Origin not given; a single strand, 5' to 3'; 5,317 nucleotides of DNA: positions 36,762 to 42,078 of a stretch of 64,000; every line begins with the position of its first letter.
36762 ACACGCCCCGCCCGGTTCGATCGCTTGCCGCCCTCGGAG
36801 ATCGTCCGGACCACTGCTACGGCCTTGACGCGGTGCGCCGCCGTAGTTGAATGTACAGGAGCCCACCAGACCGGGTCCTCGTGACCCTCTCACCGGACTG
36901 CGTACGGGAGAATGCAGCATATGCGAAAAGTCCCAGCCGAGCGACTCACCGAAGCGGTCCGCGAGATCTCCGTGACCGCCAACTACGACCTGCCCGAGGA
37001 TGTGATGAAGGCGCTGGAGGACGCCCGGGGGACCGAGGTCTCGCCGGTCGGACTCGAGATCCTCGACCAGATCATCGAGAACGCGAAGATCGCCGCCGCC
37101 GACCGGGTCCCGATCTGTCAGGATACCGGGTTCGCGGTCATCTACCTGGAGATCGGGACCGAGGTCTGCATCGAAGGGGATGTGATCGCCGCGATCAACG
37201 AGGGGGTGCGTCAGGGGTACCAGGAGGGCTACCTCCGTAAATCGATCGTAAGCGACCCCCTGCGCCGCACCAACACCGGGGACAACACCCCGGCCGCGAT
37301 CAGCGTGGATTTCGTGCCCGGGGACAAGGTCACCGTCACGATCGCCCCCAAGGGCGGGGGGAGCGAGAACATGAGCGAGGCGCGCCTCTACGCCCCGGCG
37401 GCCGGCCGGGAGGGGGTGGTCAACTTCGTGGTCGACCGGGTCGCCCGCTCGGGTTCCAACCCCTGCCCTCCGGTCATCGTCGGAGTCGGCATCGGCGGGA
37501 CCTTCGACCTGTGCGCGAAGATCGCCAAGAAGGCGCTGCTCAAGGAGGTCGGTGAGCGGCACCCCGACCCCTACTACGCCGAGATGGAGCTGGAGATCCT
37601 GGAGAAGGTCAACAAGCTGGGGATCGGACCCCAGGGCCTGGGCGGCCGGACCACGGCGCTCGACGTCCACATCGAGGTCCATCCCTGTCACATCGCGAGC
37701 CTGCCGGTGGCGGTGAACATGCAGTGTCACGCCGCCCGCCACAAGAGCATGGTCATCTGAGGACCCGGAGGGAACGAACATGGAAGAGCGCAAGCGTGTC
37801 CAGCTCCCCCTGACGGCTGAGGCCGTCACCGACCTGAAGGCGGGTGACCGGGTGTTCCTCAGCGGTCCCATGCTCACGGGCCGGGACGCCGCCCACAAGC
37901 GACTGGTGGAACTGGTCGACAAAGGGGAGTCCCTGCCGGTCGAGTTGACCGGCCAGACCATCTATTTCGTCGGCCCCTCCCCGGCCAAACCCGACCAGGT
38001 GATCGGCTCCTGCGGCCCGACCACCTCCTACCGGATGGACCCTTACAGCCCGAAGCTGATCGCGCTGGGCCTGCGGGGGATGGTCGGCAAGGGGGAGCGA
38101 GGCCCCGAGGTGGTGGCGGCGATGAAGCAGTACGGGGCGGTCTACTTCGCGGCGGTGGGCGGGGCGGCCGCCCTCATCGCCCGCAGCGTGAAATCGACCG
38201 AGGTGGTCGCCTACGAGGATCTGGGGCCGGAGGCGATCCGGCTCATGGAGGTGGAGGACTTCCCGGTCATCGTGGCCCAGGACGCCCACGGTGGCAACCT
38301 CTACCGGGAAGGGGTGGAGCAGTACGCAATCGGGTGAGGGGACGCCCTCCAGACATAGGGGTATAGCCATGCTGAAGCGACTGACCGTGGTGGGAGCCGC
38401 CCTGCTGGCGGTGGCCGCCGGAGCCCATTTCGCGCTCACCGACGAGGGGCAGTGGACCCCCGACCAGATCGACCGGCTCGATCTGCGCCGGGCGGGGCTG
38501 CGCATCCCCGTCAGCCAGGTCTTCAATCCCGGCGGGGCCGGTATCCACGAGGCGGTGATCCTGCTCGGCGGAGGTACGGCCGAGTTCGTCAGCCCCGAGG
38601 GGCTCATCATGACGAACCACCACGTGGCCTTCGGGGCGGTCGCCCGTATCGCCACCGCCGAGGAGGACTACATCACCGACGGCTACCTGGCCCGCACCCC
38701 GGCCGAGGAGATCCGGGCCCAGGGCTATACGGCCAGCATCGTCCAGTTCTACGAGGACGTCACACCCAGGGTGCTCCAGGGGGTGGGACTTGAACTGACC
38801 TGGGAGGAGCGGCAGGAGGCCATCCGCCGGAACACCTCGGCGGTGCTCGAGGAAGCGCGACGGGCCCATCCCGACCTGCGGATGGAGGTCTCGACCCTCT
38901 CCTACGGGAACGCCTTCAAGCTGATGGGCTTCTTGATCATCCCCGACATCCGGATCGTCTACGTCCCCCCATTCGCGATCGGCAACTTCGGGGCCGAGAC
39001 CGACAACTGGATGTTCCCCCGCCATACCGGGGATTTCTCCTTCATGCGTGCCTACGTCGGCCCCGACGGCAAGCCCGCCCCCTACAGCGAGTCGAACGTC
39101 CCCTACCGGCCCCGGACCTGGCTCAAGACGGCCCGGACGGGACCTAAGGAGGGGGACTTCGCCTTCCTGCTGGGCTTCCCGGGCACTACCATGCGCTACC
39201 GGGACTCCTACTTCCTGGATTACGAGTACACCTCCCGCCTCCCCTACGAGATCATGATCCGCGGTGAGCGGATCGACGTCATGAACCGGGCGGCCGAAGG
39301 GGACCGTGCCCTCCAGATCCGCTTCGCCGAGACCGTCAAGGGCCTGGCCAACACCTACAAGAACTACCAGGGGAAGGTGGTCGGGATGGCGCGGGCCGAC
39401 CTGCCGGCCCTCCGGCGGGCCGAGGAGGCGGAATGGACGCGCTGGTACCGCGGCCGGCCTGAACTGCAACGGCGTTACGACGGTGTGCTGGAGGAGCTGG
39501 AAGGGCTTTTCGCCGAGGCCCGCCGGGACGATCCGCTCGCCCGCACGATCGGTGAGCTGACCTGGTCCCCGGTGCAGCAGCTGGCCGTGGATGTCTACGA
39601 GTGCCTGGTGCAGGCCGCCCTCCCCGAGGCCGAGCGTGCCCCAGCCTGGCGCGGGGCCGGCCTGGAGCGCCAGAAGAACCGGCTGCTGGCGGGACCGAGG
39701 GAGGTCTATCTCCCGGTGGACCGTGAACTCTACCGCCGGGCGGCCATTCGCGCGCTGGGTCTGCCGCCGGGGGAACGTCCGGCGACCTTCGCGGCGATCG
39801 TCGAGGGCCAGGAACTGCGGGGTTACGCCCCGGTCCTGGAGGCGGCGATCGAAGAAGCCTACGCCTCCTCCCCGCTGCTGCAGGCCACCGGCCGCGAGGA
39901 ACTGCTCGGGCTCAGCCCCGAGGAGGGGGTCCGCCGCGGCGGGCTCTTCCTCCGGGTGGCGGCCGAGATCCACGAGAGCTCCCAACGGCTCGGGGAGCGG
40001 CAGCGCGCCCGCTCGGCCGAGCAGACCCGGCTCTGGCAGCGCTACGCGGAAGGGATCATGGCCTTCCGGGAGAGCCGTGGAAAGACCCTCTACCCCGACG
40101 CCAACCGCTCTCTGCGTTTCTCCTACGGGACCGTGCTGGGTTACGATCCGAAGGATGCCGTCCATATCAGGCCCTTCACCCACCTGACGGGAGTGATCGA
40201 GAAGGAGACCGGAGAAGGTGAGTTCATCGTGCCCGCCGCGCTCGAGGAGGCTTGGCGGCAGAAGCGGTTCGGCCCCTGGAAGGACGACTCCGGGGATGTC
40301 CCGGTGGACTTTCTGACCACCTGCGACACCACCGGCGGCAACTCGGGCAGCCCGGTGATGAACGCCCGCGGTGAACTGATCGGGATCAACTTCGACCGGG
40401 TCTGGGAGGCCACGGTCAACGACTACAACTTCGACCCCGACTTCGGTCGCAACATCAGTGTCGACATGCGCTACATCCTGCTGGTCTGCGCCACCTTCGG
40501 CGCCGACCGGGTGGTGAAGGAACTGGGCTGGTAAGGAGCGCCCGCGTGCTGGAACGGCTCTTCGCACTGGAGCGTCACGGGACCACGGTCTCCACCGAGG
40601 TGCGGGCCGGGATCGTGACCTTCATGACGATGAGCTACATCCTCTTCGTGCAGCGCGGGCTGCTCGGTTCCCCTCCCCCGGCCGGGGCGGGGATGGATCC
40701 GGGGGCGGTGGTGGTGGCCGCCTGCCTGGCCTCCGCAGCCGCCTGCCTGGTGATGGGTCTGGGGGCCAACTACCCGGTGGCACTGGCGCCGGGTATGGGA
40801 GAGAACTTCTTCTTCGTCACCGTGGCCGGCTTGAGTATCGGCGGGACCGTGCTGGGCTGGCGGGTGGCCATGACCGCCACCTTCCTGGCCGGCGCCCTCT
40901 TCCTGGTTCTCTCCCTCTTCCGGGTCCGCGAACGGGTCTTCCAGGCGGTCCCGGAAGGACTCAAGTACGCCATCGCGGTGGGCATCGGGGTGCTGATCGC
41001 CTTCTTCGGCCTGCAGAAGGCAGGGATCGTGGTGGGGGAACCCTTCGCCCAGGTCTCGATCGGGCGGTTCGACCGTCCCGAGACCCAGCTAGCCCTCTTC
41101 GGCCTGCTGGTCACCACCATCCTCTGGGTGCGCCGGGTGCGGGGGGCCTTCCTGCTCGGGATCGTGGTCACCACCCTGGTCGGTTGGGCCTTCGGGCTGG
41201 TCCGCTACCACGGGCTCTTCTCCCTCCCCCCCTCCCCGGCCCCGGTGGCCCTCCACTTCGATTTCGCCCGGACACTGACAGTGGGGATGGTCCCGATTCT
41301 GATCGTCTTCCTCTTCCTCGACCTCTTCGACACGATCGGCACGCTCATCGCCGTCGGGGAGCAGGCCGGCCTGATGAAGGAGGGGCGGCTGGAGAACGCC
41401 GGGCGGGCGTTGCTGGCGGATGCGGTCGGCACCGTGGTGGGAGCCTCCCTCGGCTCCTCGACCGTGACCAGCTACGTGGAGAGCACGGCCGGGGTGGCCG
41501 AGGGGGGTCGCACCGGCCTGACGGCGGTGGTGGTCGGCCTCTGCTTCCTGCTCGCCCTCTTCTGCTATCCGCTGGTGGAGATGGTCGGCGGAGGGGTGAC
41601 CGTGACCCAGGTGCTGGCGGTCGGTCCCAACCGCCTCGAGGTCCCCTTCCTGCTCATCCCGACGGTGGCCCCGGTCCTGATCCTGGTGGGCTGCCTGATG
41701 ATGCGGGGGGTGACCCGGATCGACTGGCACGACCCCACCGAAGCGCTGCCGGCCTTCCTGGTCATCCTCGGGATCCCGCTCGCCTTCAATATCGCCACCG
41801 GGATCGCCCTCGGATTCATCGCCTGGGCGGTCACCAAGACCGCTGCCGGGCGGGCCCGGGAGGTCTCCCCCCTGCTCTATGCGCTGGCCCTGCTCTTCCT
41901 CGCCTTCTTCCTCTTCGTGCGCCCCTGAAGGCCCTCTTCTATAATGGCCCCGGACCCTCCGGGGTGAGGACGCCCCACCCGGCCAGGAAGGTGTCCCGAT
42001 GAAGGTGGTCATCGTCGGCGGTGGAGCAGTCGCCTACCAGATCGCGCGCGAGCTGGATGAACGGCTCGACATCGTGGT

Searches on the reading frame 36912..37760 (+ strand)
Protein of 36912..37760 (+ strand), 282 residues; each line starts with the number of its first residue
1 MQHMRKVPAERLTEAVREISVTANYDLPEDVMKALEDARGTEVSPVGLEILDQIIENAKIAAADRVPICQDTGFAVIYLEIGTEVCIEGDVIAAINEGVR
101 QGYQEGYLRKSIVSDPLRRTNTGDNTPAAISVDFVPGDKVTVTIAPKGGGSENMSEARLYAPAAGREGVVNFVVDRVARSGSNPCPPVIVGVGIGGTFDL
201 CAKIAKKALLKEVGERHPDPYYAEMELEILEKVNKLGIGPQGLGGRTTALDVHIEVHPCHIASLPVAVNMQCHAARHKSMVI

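Call 66: search_protein_families(library=pfam, proteins=[window:36912-37760:+], max_evalue=0.001)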
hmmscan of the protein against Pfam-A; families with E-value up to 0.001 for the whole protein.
window:36912-37760:+ (282 aa): 1 family
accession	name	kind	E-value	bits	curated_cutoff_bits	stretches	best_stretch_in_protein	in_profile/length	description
PF05681.19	Fumerase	-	7.1e-114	380.1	25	1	13-280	1-269/270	Fumarate hydratase (Fumerase)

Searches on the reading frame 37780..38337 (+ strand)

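Call 67: search_protein_families(library=pfam, proteins=[window:37780-38337:+], max_evalue=0.001)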
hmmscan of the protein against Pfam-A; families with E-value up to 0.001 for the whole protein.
window:37780-38337:+ (185 aa): 1 family
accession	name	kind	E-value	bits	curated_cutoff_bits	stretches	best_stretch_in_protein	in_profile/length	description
PF05683.17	Fumerase_C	-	4.3e-61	206.3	22.2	1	4-177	26-204/205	Fumarase C-terminus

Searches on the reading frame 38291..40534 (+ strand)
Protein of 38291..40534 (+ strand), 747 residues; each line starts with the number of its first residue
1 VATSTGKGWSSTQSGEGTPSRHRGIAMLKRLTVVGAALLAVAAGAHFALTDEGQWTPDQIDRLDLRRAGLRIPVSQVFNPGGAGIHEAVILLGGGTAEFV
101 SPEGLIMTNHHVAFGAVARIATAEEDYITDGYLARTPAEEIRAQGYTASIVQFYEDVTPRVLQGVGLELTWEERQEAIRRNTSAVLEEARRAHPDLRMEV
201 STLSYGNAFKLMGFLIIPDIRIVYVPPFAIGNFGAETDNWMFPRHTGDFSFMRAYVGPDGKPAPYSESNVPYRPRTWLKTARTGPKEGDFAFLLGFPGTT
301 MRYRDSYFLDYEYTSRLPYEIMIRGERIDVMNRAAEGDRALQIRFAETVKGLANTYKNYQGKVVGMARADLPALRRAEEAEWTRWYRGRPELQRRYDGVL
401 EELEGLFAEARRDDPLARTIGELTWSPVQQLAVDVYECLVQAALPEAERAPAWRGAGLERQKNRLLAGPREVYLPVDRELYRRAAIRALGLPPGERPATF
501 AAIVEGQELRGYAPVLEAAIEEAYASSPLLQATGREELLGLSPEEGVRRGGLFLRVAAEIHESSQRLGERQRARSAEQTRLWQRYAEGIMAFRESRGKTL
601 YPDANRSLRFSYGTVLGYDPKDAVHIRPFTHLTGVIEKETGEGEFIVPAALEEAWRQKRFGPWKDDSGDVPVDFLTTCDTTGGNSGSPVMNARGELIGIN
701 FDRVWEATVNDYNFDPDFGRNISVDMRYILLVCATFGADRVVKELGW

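Call 67: search_protein_families(library=pfam, proteins=[window:38291-40534:+], max_evalue=0.001)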
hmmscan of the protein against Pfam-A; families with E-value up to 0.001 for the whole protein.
window:38291-40534:+ (747 aa): 2 families
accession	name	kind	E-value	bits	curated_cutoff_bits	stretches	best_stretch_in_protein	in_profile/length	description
PF10459.15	Peptidase_S46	-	1.3e-184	616.2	22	1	51-746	2-697/698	Peptidase S46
PF13365.12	Trypsin_2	-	5.1e-09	37.5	27.6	1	672-699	119-144/144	Trypsin-like peptidase domain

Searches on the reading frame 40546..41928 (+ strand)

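Call 67: search_protein_families(library=pfam, proteins=[window:40546-41928:+], max_evalue=0.001)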
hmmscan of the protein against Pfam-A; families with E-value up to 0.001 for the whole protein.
window:40546-41928:+ (460 aa): 1 family
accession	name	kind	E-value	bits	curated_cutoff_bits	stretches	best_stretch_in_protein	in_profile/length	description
PF00860.26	Xan_ur_permease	-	2.8e-33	115.6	27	1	19-351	4-339/389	Permease family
